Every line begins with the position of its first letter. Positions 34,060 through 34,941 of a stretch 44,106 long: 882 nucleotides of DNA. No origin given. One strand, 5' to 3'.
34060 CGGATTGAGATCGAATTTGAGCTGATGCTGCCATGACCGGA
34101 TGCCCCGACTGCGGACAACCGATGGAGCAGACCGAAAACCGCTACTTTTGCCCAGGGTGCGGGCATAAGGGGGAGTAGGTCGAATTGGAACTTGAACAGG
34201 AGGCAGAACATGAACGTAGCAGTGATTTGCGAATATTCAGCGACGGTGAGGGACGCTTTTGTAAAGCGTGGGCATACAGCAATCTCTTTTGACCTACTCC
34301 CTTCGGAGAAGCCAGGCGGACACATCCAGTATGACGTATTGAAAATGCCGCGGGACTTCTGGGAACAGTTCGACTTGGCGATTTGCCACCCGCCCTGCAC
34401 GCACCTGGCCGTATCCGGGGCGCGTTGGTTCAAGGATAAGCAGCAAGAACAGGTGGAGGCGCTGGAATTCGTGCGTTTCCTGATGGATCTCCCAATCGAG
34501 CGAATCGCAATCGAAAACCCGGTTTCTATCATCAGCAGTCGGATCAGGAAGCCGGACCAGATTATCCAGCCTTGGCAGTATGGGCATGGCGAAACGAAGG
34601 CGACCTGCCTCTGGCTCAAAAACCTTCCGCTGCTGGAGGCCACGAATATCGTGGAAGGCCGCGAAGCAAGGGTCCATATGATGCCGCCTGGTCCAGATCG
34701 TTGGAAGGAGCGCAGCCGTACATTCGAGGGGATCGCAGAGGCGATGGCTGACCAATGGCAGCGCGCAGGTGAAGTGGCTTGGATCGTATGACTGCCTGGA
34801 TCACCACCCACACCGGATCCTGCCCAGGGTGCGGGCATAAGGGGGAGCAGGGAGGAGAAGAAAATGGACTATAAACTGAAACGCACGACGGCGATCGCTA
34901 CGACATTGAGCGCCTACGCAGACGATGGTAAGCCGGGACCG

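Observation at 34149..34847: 27-bp perfect direct repeats bracket the Dcm-like gene: an insertion or pop-out cassette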

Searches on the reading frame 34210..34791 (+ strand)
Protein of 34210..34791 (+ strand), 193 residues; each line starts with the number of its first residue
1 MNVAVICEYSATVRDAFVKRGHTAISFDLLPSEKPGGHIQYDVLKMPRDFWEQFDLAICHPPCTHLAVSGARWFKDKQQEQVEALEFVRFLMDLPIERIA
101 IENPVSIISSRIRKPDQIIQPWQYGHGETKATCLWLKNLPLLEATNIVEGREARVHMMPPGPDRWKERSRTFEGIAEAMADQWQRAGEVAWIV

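Call 5: search_protein_families(library=pfam, proteins=[window:34210-34791:+], max_evalue=0.1)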
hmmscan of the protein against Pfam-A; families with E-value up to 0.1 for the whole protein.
window:34210-34791:+ (193 aa): 0 families

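Call 27: find_homologous_proteins(query=window:34210-34791:+)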
Query window:34210-34791:+ (193 aa): 8000 proteins with E <= 0.001 among 8000 candidates; the best 120 are listed.
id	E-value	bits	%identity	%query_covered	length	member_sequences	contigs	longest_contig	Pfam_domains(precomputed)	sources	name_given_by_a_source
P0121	9.2e-116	402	90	98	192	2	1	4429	-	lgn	-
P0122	1.2e-109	382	86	95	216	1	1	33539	-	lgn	-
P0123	3.1e-105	368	82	95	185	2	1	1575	-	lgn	-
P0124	9.4e-105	366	84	95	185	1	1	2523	-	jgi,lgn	jgi:site-specific DNA-cytosine methylase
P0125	3.0e-104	365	83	95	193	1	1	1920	-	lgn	-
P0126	1.3e-103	363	83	95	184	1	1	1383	-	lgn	-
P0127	1.7e-103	362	82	95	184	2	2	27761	-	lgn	-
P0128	2.3e-102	359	80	95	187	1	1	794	-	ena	-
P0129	6.9e-102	357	81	95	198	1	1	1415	-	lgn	-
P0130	8.4e-102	357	84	95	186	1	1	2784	-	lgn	-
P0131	1.3e-101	356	79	95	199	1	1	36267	-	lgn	-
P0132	9.1e-101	353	81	95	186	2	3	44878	-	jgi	jgi:site-specific DNA-cytosine methylase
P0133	1.2e-100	353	78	95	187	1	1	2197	-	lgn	-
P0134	1.8e-100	352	80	95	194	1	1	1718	-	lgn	-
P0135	2.0e-100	352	81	95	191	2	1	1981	-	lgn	-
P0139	1.1e-99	350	77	97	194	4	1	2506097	-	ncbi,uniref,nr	ncbi:hypothetical protein KQ941_03105 [Paenibacillus xylanexedens]|uniref:hypothetical protein n=1 T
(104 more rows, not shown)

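Call 29: search_protein_families(library=phrogs, proteins=[window:34210-34791:+], max_evalue=0.01)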
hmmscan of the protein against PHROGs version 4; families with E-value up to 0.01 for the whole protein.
window:34210-34791:+ (193 aa): 2 families
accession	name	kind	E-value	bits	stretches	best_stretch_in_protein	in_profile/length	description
phrog_757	-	other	4.3e-68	230.1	1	1-186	15-221/247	DNA methyltransferase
phrog_27471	-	unknown function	1.1e-50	170.7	1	92-183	1-92/93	-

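Call 30: search_protein_families(library=ncbifam, proteins=[window:34210-34791:+], max_evalue=0.01)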
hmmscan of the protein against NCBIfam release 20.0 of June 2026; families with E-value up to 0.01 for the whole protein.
window:34210-34791:+ (193 aa): 0 families

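Call 31: find_related_loci(query=window:34210-34791:+, collection=genome_contigs, flank=3000)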
Query window:34210-34791:+ (193 aa) in genome_contigs; peptide patterns used: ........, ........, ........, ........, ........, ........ (x = any residue, [..] = any of these).
129 stretches matched a pattern; 118 encode a relative of the query (tblastn E <= 1e-3); the best 80 are kept; 80 distinct loci.
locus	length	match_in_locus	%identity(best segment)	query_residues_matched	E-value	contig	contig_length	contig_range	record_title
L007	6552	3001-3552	79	1-184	1e-100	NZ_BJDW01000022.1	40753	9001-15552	Enterococcus viikkiensis strain LMG 26075 contig22, whole genome shotgun sequence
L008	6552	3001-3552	78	1-184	6e-101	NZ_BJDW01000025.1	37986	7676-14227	Enterococcus viikkiensis strain LMG 26075 contig25, whole genome shotgun sequence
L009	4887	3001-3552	76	1-184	2e-98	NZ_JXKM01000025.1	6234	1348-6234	Enterococcus devriesei strain DSM 22802 Scaffold25, whole genome shotgun sequence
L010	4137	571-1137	72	1-189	9e-98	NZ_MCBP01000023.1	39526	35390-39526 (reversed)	Paenibacillus kribbensis strain 6hRe76 Scaffold23_1, whole genome shotgun sequence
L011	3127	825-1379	72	1-189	4e-94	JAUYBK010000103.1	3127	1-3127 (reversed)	MAG: Methanobacteriaceae archaeon isolate C19_metabat.bin.22_sub C19_k141_17234, whole genome shotgun sequence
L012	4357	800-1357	72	1-191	3e-90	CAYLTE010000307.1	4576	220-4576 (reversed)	MAG TPA_asm: uncultured Burkholderiales bacterium isolate SRP329715_co2_15 genome assembly, contig: NODE_32776_length_45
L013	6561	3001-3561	70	1-187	3e-90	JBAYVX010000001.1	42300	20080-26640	MAG: Kiritimatiellales bacterium isolate SO_2016_LW3_7 scaffold01353_LW162_2016, whole genome shotgun sequence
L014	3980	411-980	69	1-193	1e-88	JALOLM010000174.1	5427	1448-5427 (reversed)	MAG: Candidatus Nanopelagicales bacterium isolate Prado025 scaffold_29971, whole genome shotgun sequence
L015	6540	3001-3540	72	1-183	4e-87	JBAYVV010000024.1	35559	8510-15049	MAG: Sterolibacterium sp. isolate SO_2016_LW3_68 scaffold01842_LW162_2016, whole genome shotgun sequence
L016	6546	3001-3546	72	1-185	7e-87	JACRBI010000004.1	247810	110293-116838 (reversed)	MAG: Chloroflexi bacterium isolate NC_groundwater_1616_Pr3_B-0.1um_52_55 SR-2_scaffold_141_343611, whole genome shotgun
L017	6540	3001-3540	72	1-183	3e-86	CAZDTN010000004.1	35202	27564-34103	MAG TPA_asm: uncultured Sphingobacterium sp. isolate SRP278252_co3_414 genome assembly, contig: NODE_1768_length_35202_c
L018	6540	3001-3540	71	1-183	4e-86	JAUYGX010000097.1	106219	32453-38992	MAG: Bacteroidales bacterium isolate C24_maxbin.026 C24_k141_216024, whole genome shotgun sequence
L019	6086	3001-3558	69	1-183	1e-85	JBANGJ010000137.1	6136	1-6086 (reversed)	MAG: Gemmatimonadota bacterium isolate altamaha_2019_sw_WHONDRS-S19S_0010_B_bin.3 scaffold_237247, whole genome shotgun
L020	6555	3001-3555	71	1-188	6e-85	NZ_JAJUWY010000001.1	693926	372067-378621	Lysobacter sp. GX 14042 1, whole genome shotgun sequence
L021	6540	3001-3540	72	1-183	3e-85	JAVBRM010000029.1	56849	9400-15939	MAG: Victivallaceae bacterium isolate EPI_MAG_00195 c_000007810025, whole genome shotgun sequence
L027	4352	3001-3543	70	1-183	3e-80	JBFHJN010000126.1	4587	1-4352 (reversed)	MAG: Coriobacteriia bacterium isolate Mix_sand07.2021.05.G.64 k141_638586_length_4587_cov_20.5002, whole genome shotgun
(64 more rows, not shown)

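Call 32: find_related_loci(query=window:34210-34791:+, collection=viral_contigs, flank=3000)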
Query window:34210-34791:+ (193 aa) in viral_contigs; peptide patterns used: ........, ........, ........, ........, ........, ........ (x = any residue, [..] = any of these).
600 stretches matched a pattern (row limit reached: there are more); 600 encode a relative of the query (tblastn E <= 1e-3); the best 80 are kept; 80 distinct loci.
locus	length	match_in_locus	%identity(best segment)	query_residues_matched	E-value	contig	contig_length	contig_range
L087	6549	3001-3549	79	1-183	4e-99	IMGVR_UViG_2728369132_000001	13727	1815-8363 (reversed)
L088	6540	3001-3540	75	1-183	8e-91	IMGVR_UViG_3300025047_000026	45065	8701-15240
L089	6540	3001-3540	74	1-183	1e-90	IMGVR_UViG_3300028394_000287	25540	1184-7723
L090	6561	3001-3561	70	1-187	3e-90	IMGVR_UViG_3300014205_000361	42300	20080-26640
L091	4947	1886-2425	76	1-183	1e-89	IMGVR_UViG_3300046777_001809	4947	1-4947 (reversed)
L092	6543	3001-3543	74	1-184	1e-89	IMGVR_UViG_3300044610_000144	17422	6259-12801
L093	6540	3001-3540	74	1-183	1e-89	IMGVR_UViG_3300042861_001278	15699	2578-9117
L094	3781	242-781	73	1-183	1e-89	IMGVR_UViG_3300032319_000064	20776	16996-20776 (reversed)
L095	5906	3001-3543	74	1-184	1e-89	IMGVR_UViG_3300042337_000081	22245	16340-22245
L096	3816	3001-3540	75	1-183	7e-90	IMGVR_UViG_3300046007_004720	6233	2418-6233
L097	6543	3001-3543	72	1-184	2e-89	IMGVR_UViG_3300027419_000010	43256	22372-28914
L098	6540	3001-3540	76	1-183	2e-89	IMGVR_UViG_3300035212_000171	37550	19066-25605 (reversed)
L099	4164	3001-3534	75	3-183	3e-89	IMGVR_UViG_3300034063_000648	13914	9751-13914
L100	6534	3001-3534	75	3-183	3e-89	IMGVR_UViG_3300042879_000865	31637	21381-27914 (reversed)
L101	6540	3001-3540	74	1-183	6e-89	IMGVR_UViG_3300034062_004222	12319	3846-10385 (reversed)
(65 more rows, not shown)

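Call 65: find_encoding_contigs(protein=P0122, flank=3000, max_places=2)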
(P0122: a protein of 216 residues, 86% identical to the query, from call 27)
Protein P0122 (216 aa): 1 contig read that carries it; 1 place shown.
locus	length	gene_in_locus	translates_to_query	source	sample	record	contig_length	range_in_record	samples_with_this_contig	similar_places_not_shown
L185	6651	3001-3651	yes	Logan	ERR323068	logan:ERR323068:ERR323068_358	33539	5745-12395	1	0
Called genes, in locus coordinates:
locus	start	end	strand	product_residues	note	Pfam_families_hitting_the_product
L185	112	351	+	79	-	-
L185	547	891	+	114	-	-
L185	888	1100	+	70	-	-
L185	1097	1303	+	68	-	-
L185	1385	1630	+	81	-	-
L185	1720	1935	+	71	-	-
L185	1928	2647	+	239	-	PF04404:ERF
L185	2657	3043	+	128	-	-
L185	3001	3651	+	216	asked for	-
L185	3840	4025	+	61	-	-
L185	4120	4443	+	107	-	-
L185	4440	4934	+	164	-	-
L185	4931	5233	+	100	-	-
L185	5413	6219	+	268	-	PF27050:Phage_P22_Y8K6 (weak)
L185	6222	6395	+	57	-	-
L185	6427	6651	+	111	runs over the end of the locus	-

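Call 66: find_encoding_contigs(protein=P0139, flank=3000, max_places=2)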
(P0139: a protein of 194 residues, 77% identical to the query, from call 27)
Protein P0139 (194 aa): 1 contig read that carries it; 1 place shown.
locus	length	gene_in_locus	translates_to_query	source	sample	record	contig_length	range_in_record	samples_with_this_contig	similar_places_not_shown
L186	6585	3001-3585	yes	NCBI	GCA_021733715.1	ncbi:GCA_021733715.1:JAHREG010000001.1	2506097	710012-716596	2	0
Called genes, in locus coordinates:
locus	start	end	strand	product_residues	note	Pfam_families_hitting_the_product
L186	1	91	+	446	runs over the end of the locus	PF00772:DnaB, PF03796:DnaB_C, PF13481:AAA_25 (weak)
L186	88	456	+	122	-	-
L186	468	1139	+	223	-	-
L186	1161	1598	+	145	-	-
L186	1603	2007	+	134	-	-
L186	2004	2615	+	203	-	PF08761:dUTPase_2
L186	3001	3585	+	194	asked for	-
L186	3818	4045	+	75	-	-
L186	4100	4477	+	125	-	-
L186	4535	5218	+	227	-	PF18894:PhageMetallopep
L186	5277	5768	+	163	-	-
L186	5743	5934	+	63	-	-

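Call 71: find_related_loci(query=L027:2086-2982:+, collection=viral_contigs, flank=2000)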
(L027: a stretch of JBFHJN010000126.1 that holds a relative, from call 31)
Query L027:2086-2982:+ (299 aa) in viral_contigs; peptide patterns used: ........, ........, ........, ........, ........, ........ (x = any residue, [..] = any of these).
73 stretches matched a pattern; 67 encode a relative of the query (tblastn E <= 1e-3); 67 distinct loci.
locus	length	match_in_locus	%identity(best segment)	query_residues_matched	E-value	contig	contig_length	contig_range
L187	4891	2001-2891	63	1-297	4e-126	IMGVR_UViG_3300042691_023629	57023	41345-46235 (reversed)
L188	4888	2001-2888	62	1-297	2e-125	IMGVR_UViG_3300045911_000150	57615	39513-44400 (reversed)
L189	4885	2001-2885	60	1-296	2e-124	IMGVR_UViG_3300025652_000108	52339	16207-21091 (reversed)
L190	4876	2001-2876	62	5-297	2e-123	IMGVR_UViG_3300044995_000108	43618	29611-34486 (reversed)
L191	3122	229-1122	61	1-299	2e-124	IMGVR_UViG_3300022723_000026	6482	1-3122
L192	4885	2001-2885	60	1-296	1e-120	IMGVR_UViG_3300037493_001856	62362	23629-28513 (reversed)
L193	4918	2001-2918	60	1-298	3e-120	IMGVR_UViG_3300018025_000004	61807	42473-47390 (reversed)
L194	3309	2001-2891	60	1-298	2e-121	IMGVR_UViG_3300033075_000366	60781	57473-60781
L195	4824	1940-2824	61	1-296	6e-120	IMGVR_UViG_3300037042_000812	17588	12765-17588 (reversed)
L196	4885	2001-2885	59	1-296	2e-119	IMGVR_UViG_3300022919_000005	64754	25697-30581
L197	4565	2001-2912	58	1-298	7e-119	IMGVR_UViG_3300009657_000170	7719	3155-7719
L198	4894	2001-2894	62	1-295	8e-117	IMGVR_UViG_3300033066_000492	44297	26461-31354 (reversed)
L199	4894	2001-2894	62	1-295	8e-117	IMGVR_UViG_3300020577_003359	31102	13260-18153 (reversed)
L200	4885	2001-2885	61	1-296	8e-116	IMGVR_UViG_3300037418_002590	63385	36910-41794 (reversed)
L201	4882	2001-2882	57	1-296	3e-115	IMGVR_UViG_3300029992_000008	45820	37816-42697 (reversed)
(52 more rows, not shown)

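Call 75: search_solved_structures(query=window:34210-34788:+, max_evalue=1, show_alignments=2)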
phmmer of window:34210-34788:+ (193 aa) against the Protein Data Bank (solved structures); distinct sequences matched with E-value up to 1: 8.
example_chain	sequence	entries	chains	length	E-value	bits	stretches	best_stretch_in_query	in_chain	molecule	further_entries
7xa2_A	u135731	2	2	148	0.12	15.2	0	56-94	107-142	Ferritin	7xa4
7xa1_A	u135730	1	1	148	0.55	13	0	57-94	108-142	Ferritin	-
6txj_A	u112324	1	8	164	0.74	12.6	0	62-94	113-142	Ferritin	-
7dy8_H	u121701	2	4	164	0.78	12.5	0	62-94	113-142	Ferritin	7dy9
6ls0_H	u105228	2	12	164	0.95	12.2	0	62-94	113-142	Ferritin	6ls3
7xa0_A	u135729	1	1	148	0.96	12.2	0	61-94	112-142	Ferritin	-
7dl5_H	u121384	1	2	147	0.96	12.2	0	61-94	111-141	Ferritin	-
6txh_A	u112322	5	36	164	0.99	12.1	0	61-94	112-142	Ferritin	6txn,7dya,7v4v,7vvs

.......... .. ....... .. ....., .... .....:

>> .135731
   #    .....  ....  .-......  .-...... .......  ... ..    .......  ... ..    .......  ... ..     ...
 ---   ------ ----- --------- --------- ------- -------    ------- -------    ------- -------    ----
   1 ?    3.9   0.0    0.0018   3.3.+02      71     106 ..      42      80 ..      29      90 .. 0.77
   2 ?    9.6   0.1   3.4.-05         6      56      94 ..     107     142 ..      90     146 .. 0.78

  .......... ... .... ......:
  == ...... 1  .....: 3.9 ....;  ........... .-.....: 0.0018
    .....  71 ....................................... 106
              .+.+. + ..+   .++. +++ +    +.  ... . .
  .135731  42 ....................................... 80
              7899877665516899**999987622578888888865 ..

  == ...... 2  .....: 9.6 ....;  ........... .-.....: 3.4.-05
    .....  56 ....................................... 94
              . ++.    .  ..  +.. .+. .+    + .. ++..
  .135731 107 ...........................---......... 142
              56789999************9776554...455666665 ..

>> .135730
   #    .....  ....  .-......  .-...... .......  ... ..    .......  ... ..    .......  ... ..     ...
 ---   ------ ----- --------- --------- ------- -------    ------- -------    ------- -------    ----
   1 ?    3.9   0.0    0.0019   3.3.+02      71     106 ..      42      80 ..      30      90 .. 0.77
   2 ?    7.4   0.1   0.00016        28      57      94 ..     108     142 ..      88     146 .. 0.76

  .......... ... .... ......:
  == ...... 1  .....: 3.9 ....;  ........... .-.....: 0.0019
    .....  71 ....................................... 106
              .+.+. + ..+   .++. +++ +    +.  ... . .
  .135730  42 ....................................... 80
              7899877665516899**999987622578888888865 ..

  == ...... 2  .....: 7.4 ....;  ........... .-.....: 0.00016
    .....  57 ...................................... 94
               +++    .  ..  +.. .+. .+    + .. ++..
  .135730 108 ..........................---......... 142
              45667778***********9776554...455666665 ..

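Call 83: predict_structure(alignment_id=A3)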
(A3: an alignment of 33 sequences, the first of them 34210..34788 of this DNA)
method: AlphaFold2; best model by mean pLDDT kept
length: 193 residues; sequences in the alignment: 33
mean_pLDDT: 76.2   pTM: 0.78
mean pLDDT of the five models: 76.2, 68.4, 67.7, 65.5, 64.3
residues with pLDDT >= 90: 49; 70-90: 81; 50-70: 47; < 50: 16
segments of 3 or more residues with pLDDT < 50: 63-70, 106-110, 191-193
pLDDT, mean of each block of 10 residues (from residue 1): 87 91 89 87 91 88 48 67 79 90 59 76 69 86 75 55 59 81 80 45
secondary structure, 60 per line:
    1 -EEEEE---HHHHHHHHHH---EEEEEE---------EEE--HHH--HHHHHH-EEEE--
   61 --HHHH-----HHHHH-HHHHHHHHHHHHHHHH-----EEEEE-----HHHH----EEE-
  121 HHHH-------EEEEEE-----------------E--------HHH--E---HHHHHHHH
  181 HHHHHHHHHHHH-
elements in order: E2-6 H10-19 E23-28 E38-40 H48-53 E55-58 H63-66 H72-76 H78-93 E99-103 H109-112 E117-119 H121-124 E132-137 H173-192

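Call 85: fold_search(model_id=the predicted structure, library=pdb)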
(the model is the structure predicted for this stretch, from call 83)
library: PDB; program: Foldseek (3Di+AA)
matches with E <= 10: 1254; with E <= 0.001: 2
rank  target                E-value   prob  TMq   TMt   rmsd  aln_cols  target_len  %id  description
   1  3ubt_A                3.0e-04  1.00  0.43  0.28   6.6       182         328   18  Crystal Structure of C71S Mutant of DNA Cytosine-5 Methyltransferase M.HaeIII Bound to DNA (released 2012-10-03)
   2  1dct_A                4.4e-04  1.00  0.53  0.34   5.2       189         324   14  DNA (CYTOSINE-5) METHYLASE FROM HAEIII COVALENTLY BOUND TO DNA (released 1995-09-15)
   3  2uyc_A                1.3e-03  0.99  0.42  0.28   6.0       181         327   11  HhaI DNA methyltransferase R163N mutant complex with 13mer GCGC-GMGC oligonucleotide and SAH (released 2008-05-27)
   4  2uz4_A                1.7e-03  0.97  0.41  0.27   9.9       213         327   11  HhaI DNA methyltransferase R165N mutant complex with 13mer GCGC-GMGC oligonucleotide and SAH (released 2008-06-03)
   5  7xi9_A                1.9e-03  0.99  0.46  0.13   5.5       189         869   12  Cryo-EM structure of human DNMT1 (aa:351-1616) in complex with ubiquitinated H3 and hemimethylated DNA analog (CXXC-or (released 2022-11-30)
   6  1fjx_A                1.9e-03  0.98  0.40  0.27   6.3       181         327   10  STRUCTURE OF TERNARY COMPLEX OF HHAI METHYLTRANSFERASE MUTANT (T250G) IN COMPLEX WITH DNA AND ADOHCY (released 2000-12-15)
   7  2zcj_A                2.0e-03  0.98  0.40  0.27   6.3       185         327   12  Ternary structure of the Glu119Gln M.HhaI, C5-Cytosine DNA methyltransferase, with unmodified DNA and AdoHcy (released 2007-12-04)
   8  2i9k_A                2.0e-03  0.97  0.39  0.26   6.5       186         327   13  Engineered Extrahelical Base Destabilization Enhances Sequence Discrimination of DNA Methyltransferase M.HhaI (released 2006-10-10)
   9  4da4_B                2.4e-03  1.00  0.46  0.13   5.1       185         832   14  Structure of mouse DNMT1 (731-1602) bound to hemimethylated CpG DNA (released 2012-02-22)
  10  8xqc_A                2.4e-03  0.98  0.40  0.12   6.2       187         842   15  Cryo-EM structure of human DNMT1 (aa:351-1616) in complex with ubiquitinated PAF15 and hemimethylated DNA analog (released 2025-01-15)
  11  4da4_A                2.8e-03  0.99  0.41  0.12   6.4       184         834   13  Structure of mouse DNMT1 (731-1602) bound to hemimethylated CpG DNA (released 2012-02-22)
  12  7xib_A                3.1e-03  0.98  0.42  0.13   6.0       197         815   12  Cryo-EM structure of human DNMT1 (aa:351-1616) in complex with ubiquitinated H3 and hemimethylated DNA analog (CXXC-di (released 2022-11-30)
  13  2z6a_A                3.1e-03  0.97  0.40  0.27   6.3       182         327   13  S-Adenosyl-L-methionine-Dependent Methyl Transfer: Observable Precatalytic Intermediates during DNA Cytosine Methylati (released 2007-08-21)
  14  2uyh_A                3.1e-03  0.96  0.39  0.26   6.2       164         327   12  HhaI DNA methyltransferase S87Q-Q237S mutant complex with 13mer GCGC- GMGC oligonucleotide and SAH (released 2008-05-27)
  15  2z6u_A                3.8e-03  0.95  0.38  0.26   6.6       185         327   12  Ternary structure of the Glu119Ala M.HhaI, C5-Cytosine DNA methyltransferase, with unmodified DNA and AdoHcy (released 2007-11-20)
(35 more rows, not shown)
